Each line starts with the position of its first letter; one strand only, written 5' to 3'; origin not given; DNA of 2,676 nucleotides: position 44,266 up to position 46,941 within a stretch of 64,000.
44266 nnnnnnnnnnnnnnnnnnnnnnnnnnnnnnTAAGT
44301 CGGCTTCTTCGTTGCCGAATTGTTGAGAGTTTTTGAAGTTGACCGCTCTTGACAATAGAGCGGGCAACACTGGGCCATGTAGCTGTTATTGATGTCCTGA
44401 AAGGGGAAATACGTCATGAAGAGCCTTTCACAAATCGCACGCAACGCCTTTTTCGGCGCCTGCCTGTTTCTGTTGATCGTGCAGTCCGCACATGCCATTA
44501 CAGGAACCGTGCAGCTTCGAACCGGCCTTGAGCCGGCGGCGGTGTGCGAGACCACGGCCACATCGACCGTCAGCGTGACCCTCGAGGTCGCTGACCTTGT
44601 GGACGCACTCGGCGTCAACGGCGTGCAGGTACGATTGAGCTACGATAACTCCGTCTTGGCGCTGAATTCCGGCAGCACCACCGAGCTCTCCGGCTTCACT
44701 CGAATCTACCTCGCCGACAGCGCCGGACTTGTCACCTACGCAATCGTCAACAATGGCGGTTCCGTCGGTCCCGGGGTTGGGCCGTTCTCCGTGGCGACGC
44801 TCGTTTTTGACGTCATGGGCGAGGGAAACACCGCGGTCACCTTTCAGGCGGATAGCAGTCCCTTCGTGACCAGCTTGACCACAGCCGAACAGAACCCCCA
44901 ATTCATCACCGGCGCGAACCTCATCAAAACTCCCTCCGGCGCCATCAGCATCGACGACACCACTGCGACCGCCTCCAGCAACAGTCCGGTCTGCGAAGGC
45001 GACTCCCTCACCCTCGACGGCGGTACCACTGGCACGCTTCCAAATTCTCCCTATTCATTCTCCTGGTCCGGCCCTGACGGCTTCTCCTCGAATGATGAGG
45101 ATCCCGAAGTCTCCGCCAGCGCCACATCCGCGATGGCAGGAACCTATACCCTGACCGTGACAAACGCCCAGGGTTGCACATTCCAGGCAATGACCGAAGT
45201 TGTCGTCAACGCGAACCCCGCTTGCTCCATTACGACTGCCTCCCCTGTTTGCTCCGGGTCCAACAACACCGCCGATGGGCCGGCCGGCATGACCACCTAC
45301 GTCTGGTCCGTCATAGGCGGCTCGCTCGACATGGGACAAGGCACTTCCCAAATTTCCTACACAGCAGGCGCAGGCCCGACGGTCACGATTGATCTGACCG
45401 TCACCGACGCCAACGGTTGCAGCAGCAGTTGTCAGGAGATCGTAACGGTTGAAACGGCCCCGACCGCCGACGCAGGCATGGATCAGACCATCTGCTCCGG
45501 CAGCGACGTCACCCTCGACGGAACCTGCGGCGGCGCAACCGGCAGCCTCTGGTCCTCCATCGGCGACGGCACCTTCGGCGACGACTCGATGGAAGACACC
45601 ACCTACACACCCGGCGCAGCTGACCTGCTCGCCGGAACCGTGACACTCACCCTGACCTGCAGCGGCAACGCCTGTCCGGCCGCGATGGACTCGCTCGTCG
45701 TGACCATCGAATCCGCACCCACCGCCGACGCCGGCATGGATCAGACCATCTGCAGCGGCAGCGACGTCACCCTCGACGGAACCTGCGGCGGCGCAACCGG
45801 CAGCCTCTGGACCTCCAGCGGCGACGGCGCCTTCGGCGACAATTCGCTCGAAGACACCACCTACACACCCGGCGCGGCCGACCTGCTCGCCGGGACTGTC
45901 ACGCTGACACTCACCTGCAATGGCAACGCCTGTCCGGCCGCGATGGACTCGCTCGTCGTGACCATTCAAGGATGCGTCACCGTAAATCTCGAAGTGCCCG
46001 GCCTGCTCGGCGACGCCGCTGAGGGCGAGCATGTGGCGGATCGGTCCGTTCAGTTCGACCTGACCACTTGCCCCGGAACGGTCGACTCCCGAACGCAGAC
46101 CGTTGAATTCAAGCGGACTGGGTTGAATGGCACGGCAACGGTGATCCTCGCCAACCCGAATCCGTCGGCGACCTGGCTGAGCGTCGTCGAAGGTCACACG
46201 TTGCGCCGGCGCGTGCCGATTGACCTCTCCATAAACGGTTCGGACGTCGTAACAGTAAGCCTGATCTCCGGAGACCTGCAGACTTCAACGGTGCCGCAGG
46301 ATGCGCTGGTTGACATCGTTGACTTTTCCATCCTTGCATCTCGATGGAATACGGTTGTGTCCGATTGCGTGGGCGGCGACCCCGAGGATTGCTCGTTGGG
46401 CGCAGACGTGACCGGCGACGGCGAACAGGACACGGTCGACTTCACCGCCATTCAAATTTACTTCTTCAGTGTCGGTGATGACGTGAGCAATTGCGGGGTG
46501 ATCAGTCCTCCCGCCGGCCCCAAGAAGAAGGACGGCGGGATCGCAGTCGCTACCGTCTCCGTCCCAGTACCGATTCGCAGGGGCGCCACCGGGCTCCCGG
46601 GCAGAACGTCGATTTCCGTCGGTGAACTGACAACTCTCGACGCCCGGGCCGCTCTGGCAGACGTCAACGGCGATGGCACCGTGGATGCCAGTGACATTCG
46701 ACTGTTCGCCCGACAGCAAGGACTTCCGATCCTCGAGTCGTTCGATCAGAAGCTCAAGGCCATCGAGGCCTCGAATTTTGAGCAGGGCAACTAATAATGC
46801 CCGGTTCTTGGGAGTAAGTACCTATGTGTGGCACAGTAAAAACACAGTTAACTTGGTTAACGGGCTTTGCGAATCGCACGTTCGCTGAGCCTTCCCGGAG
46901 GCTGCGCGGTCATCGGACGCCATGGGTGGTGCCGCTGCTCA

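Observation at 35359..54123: Five-gene co-directional locus of secreted cohesin/dockerin proteins fused to LTD and CotH modules: candidate non-cellulolytic extracellular assembly system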

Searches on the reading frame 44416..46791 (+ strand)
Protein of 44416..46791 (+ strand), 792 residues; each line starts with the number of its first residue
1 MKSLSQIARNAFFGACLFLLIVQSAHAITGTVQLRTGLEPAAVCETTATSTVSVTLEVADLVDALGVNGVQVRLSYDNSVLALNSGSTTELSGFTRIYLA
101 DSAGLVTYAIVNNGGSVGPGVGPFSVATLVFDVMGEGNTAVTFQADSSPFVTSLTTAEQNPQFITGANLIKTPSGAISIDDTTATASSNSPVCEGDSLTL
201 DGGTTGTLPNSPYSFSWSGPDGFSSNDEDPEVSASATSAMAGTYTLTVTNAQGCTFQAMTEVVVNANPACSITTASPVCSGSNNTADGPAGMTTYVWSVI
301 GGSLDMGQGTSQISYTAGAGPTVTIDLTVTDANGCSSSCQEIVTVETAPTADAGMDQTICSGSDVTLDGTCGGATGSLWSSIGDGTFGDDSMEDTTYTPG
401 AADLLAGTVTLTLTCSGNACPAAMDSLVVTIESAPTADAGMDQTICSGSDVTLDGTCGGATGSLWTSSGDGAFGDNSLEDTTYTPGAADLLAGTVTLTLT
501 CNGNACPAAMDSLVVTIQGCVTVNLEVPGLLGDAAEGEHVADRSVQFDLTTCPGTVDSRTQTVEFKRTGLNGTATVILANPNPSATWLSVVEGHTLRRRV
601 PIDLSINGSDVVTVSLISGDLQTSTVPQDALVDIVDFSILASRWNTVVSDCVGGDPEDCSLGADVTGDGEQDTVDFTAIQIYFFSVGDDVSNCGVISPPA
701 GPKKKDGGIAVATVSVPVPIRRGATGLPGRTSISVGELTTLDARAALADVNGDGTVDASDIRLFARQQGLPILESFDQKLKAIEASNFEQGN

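Call 4: search_protein_families(library=pfam, proteins=[window:44416-46791:+], max_evalue=0.1)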
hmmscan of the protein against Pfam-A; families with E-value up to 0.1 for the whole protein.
window:44416-46791:+ (792 aa): 6 families
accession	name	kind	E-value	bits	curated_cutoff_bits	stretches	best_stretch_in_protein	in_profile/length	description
PF22352.2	K319L-like_PKD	-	1.5e-13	51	27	1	189-264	4-84/84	K319L-like, PKD domain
PF18911.6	PKD_4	-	1.5e-10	41.4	27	2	184-260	6-81/85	PKD domain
PF00404.24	Dockerin_1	-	2.8e-07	31.1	22.9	1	746-763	34-51/57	Dockerin type I domain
PF13895.12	Ig_2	-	0.0017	19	27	1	186-264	6-79/79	Immunoglobulin domain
PF17957.7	Big_7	-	0.079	14.1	24.1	1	198-248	37-70/70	Bacterial Ig domain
PF00963.24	Cohesin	-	0.089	13.4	24.1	1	49-145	13-116/139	Cohesin domain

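Call 77: search_protein_families(library=ncbifam, proteins=[window:44416-46791:+], max_evalue=0.01)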
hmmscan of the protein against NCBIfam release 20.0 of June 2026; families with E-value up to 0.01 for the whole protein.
window:44416-46791:+ (792 aa): 0 families
